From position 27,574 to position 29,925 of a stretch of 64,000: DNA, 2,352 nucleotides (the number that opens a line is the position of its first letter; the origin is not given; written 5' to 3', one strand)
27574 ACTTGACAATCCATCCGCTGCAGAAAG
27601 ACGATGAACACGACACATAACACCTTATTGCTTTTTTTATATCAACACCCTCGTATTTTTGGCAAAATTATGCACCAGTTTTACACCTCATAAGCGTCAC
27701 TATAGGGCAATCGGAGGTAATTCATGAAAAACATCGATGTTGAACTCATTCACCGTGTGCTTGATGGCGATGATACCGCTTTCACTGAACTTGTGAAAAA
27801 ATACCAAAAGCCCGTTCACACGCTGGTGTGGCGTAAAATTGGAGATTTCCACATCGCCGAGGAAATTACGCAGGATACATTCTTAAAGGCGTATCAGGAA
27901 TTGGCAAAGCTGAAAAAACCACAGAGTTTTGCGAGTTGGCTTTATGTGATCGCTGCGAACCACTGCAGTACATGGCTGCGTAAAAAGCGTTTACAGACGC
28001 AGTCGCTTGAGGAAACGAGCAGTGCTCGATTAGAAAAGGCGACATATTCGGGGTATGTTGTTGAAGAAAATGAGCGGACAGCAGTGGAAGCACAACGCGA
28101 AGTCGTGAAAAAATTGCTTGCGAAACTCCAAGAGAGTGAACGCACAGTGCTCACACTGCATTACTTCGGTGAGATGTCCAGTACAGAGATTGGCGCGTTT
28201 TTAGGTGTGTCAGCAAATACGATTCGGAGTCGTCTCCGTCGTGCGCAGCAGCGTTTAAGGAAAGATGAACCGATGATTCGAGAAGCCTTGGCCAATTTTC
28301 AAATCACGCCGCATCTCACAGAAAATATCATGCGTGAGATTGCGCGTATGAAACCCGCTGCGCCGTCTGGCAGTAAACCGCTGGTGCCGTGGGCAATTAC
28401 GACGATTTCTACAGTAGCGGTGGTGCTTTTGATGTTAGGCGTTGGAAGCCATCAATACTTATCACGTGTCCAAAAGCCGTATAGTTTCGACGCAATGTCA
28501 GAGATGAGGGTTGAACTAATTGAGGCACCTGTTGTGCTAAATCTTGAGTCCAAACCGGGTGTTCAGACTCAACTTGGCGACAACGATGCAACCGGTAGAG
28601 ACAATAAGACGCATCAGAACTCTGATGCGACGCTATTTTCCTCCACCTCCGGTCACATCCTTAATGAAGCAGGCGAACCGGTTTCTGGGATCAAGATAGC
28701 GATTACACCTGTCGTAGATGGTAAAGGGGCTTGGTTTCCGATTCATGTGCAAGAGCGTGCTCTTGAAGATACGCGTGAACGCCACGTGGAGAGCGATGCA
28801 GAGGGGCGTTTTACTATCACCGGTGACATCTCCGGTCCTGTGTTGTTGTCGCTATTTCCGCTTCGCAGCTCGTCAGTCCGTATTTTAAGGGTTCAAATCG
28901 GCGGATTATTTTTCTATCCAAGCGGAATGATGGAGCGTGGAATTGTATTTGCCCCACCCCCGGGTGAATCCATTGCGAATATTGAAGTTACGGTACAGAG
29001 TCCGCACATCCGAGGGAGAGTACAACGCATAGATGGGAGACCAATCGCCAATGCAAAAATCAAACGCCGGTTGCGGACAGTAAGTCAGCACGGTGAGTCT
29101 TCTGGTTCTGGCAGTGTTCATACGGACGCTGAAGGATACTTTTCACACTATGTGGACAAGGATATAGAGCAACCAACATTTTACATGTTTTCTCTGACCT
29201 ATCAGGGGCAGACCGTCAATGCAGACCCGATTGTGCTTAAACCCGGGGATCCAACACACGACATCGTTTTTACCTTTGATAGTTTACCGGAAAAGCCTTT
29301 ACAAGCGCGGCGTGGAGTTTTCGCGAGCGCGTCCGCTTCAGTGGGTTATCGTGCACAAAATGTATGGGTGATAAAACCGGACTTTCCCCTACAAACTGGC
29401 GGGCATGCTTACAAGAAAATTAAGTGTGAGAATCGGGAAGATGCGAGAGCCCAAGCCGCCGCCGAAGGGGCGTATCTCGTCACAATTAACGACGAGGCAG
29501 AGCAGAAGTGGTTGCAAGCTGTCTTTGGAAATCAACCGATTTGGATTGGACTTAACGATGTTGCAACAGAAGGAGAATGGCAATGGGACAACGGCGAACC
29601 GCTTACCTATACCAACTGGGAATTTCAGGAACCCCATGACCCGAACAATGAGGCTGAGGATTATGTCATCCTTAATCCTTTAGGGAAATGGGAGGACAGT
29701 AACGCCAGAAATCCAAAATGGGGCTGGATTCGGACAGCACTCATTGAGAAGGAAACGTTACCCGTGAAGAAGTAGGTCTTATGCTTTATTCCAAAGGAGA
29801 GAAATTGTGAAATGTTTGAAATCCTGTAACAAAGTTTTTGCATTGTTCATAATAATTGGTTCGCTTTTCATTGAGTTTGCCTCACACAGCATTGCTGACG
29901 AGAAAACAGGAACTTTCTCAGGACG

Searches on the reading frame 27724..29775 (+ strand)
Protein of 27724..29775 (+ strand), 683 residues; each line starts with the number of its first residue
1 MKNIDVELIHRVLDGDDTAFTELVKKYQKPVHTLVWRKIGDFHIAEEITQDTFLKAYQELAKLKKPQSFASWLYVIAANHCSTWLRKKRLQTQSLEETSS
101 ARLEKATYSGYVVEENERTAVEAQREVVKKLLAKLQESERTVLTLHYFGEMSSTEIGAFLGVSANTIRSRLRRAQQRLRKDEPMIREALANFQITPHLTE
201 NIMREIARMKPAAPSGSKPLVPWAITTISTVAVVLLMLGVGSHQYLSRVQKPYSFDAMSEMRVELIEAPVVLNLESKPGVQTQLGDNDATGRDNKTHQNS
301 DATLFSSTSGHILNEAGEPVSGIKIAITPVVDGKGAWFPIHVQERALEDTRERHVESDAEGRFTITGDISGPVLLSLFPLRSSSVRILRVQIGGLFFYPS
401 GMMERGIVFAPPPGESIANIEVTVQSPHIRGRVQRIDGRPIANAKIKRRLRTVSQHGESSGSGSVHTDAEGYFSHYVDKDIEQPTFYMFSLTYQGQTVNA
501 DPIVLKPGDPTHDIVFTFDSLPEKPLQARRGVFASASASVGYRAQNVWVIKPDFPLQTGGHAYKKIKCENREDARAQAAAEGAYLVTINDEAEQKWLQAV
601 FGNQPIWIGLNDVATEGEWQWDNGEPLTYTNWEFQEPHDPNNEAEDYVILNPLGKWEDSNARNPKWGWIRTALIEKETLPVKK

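Call 4: search_protein_families(library=pfam, proteins=[window:27724-29775:+], max_evalue=0.01)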
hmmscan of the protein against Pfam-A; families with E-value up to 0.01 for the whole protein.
window:27724-29775:+ (683 aa): 9 families
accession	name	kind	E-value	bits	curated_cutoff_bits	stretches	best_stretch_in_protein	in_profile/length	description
PF00059.27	Lectin_C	-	2.8e-14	54.2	22.6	1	572-663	6-99/107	Lectin C-type domain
PF04542.20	Sigma70_r2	-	8.8e-13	48.3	24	1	23-89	1-69/71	Sigma-70 region 2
PF04545.22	Sigma70_r4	-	3e-12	46.3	24.1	1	131-180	1-50/50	Sigma-70, region 4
PF08281.18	Sigma70_r4_2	-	4.2e-12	46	25.7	1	127-177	3-53/54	Sigma-70, region 4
PF13620.12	CarboxypepD_reg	-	2.3e-08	34.7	32.3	0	309-373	3-50/82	Carboxypeptidase regulatory-like domain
PF07638.17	Sigma70_ECF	-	8.8e-07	29.4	21.1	1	7-180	6-181/185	ECF sigma factor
PF20598.4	DUF6795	-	1.1e-06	29.3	27.4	1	430-475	2-43/103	Domain of unknown function (DUF6795)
PF10670.15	DUF4198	-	0.0015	19.1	34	0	429-493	149-207/209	Domain of unknown function (DUF4198)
PF15976.11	CooC_C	-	0.0083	16.6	29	0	429-448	19-38/93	CS1-pili formation C-terminal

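Call 46: search_protein_families(library=ncbifam, proteins=[window:27724-29772:+], max_evalue=0.001)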
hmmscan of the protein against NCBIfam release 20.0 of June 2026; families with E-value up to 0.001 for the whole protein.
window:27724-29772:+ (683 aa): 94 families (the best 25 are shown)
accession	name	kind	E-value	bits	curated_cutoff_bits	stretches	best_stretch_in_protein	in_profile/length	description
NF009166.1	PRK12513.1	equivalog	6.9e-30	104.2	206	1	4-180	8-184/193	RNA polymerase sigma factor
NF007223.0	PRK09641.1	equivalog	1e-28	100.5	209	1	1-180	1-182/187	RNA polymerase sigma factor SigW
TIGR02937.1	sigma70-ECF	superfamily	1.1e-27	96.7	42.9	1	19-180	2-163/165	sigma-70 family RNA polymerase sigma factor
NF006930.0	PRK09415.1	subfamily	2.3e-26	92.7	198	1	16-180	14-173/179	RNA polymerase factor sigma C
NF009171.0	PRK12518.1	equivalog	2.7e-26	92.6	208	1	4-180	13-182/191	RNA polymerase sigma factor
TIGR02948.1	SigW_bacill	equivalog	8.3e-26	91.2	243.1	1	1-181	1-183/187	RNA polymerase sigma factor SigW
TIGR02985.1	Sig70_bacteroi1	subfamily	1.8e-25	90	126.4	1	19-180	2-160/162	RNA polymerase sigma-70 factor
NF007216.0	PRK09638.1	equivalog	2.9e-25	89.1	194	1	5-181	5-173/180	RNA polymerase sigma factor SigY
TIGR02939.1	RpoE_Sigma70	equivalog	5.3e-25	88.5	236.15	1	2-178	4-182/190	RNA polymerase sigma factor RpoE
NF008888.0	PRK11922.1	equivalog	9.1e-25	87.6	204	1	4-181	16-195/231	RNA polymerase sigma factor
NF004113.0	PRK05602.1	equivalog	1.1e-24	87.3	208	1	3-180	30-199/211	RNA polymerase sigma factor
TIGR02950.1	SigM_subfam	subfamily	3.7e-24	85.3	147.95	1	21-180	3-156/159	RNA polymerase sigma factor, SigM family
TIGR02989.1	Sig-70_gvs1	subfamily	5.9e-24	84.8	124.55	1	19-179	2-155/158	RNA polymerase sigma-70 factor, Rhodopirellula/Verrucomicrobium family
TIGR02954.1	Sig70_famx3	hypoth_equivalog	4.1e-23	82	188.5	1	5-180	3-165/170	RNA polymerase sigma-70 factor, TIGR02954 family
TIGR02983.1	SigE-fam_strep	subfamily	1.3e-21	77.2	141.55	1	17-182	5-158/162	SigE family RNA polymerase sigma factor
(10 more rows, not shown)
